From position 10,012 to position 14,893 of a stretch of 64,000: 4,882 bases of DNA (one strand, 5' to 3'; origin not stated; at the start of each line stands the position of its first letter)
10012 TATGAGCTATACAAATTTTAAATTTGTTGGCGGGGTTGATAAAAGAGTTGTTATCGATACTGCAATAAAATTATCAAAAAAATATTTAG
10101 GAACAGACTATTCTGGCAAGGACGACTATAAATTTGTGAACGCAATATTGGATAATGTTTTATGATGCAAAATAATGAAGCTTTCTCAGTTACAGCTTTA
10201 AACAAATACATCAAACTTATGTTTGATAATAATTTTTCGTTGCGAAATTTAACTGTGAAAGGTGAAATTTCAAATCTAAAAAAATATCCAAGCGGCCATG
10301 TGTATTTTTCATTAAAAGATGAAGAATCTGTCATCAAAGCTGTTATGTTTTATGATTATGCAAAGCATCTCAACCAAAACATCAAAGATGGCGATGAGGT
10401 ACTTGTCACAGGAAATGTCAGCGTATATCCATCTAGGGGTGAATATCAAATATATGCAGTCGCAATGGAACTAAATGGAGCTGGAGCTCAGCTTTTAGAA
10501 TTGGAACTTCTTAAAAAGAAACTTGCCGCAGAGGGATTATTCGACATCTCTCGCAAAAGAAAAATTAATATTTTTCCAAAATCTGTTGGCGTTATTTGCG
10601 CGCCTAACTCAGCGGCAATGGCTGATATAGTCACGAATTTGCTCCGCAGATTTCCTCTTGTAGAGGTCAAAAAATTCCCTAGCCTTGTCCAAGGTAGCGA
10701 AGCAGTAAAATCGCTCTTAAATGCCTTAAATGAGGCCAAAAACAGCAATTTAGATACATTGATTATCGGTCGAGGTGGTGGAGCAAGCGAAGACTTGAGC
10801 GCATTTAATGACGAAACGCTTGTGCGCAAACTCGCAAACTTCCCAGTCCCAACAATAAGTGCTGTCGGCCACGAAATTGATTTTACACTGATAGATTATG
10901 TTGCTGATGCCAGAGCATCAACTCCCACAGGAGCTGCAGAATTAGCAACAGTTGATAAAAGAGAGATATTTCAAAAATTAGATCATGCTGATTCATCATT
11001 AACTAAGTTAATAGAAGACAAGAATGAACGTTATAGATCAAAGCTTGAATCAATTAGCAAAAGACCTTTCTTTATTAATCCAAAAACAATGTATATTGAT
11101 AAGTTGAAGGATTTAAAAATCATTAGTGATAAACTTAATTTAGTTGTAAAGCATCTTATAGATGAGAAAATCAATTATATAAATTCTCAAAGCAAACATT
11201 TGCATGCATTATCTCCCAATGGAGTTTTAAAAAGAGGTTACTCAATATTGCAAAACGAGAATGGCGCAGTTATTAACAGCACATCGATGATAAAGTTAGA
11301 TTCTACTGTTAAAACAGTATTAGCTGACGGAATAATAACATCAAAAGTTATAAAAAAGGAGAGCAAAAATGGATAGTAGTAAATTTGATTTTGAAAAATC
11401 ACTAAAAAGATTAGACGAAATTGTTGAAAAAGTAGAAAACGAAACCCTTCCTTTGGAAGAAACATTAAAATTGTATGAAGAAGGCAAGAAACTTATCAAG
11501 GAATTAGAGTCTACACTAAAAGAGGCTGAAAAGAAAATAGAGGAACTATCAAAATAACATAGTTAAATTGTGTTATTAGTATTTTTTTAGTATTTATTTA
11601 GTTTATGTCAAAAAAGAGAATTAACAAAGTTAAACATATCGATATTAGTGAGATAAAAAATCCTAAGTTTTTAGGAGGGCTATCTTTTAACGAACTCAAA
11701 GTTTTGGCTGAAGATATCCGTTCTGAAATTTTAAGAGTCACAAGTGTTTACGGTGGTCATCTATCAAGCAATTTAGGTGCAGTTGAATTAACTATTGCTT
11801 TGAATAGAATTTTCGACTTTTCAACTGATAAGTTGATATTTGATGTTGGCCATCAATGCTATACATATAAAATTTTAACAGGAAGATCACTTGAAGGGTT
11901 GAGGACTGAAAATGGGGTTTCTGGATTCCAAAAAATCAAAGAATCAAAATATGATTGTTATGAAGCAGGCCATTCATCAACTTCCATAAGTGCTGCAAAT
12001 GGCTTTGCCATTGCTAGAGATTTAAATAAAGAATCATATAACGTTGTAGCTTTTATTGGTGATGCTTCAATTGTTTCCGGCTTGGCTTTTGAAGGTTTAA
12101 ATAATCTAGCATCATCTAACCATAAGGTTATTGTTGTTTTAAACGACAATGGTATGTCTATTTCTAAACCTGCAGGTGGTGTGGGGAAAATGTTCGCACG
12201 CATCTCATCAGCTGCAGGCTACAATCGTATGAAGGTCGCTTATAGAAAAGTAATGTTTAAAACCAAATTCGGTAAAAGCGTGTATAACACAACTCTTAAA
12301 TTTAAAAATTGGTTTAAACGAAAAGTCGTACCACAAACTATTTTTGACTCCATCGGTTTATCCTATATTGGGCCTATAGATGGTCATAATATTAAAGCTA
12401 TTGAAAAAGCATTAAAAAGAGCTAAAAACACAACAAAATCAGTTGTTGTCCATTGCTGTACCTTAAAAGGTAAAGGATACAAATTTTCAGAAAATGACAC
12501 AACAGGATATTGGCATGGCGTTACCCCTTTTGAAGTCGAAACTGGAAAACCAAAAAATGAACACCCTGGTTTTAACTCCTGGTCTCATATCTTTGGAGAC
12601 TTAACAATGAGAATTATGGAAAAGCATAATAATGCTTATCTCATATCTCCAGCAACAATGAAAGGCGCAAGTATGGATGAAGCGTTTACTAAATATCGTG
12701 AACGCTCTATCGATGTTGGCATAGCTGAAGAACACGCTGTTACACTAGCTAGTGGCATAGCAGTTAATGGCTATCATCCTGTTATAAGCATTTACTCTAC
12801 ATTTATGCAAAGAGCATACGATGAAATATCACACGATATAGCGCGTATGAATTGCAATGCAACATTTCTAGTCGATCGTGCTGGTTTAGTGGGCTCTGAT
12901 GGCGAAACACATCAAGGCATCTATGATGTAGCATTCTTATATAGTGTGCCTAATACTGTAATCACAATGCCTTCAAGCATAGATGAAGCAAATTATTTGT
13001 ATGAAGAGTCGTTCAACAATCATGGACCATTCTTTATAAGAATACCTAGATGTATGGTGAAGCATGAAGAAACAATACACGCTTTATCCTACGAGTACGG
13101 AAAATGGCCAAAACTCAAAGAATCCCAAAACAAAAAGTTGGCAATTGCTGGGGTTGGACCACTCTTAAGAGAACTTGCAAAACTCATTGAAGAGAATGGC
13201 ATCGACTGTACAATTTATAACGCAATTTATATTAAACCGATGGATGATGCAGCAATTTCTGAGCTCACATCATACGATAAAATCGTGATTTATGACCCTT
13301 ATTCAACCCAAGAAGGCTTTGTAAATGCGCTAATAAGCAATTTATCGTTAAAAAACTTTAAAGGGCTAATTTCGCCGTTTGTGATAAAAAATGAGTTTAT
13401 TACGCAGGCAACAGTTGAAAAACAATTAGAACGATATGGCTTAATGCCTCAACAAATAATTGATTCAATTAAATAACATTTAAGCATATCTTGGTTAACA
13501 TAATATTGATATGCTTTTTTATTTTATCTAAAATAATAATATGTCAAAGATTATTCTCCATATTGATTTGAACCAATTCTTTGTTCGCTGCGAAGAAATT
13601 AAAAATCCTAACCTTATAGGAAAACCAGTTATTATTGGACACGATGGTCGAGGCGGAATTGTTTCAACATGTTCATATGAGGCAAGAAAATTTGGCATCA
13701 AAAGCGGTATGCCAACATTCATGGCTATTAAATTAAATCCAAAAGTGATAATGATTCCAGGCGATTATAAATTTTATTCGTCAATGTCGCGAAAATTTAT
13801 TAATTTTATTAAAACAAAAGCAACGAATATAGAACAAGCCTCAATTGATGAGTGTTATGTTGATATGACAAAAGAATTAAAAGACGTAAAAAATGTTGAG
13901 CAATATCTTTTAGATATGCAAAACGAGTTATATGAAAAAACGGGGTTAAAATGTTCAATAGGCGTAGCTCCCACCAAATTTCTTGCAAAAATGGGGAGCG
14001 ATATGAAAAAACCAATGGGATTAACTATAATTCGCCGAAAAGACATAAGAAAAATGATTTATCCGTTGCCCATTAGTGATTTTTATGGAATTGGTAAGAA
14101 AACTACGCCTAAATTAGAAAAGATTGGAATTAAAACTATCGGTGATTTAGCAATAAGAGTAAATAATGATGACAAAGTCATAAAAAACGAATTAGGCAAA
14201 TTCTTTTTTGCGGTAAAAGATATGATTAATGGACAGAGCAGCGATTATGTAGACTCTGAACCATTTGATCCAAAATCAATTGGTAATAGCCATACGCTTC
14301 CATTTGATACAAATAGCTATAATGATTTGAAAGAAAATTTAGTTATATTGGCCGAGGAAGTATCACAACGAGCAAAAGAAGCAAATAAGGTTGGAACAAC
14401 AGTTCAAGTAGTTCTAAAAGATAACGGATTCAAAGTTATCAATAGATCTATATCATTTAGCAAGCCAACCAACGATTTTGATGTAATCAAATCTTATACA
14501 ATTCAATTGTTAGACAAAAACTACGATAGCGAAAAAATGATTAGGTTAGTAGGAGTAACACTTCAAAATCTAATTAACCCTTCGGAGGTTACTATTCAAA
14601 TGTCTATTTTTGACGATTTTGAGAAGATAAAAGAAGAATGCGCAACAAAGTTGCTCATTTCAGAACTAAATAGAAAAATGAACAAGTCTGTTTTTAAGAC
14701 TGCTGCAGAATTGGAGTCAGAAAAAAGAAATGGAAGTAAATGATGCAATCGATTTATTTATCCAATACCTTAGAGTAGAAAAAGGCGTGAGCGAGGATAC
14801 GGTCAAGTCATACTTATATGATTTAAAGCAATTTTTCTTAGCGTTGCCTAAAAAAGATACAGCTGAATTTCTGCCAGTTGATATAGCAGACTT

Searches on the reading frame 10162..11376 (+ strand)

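Call 68: search_protein_families(library=pfam, proteins=[window:10162-11376:+], max_evalue=0.00001)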
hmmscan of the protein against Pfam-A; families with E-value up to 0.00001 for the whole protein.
window:10162-11376:+ (404 aa): 3 families
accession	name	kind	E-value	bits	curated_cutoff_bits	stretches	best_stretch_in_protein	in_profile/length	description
PF02601.20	Exonuc_VII_L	-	5.3e-78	263.1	35.9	2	126-327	1-201/315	Exonuclease VII, large subunit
PF13742.12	tRNA_anti_2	-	3.8e-29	101.2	27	1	8-102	1-94/95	OB-fold nucleic acid binding domain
PF01336.31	tRNA_anti-codon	-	2.6e-13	50.1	27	1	31-101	2-71/75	OB-fold nucleic acid binding domain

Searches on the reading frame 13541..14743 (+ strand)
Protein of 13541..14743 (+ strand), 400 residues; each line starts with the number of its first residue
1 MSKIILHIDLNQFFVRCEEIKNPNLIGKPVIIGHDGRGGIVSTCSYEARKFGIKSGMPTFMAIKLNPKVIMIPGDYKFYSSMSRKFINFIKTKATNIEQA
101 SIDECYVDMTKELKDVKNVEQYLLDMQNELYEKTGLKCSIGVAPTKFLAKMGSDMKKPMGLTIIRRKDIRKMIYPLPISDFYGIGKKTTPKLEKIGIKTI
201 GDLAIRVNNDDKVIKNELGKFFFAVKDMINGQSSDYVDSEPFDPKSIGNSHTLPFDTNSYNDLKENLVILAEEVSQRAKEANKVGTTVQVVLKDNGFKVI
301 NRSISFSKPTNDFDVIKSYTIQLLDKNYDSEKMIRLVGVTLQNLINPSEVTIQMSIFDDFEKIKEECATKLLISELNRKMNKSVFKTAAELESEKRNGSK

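Call 68: search_protein_families(library=pfam, proteins=[window:13541-14743:+], max_evalue=0.00001)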
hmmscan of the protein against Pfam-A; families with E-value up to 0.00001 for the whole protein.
window:13541-14743:+ (400 aa): 3 families
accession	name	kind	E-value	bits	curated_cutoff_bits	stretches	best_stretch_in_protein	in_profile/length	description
PF00817.25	IMS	-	4e-48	163.5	23.2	1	8-154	1-148/148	impB/mucB/samB family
PF11799.13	IMS_C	-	4.8e-24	85.3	20.7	1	244-349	1-104/109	impB/mucB/samB family C-terminal domain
PF11798.14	IMS_HHH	-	2.3e-08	34.2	24.4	1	167-197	2-32/32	IMS family HHH motif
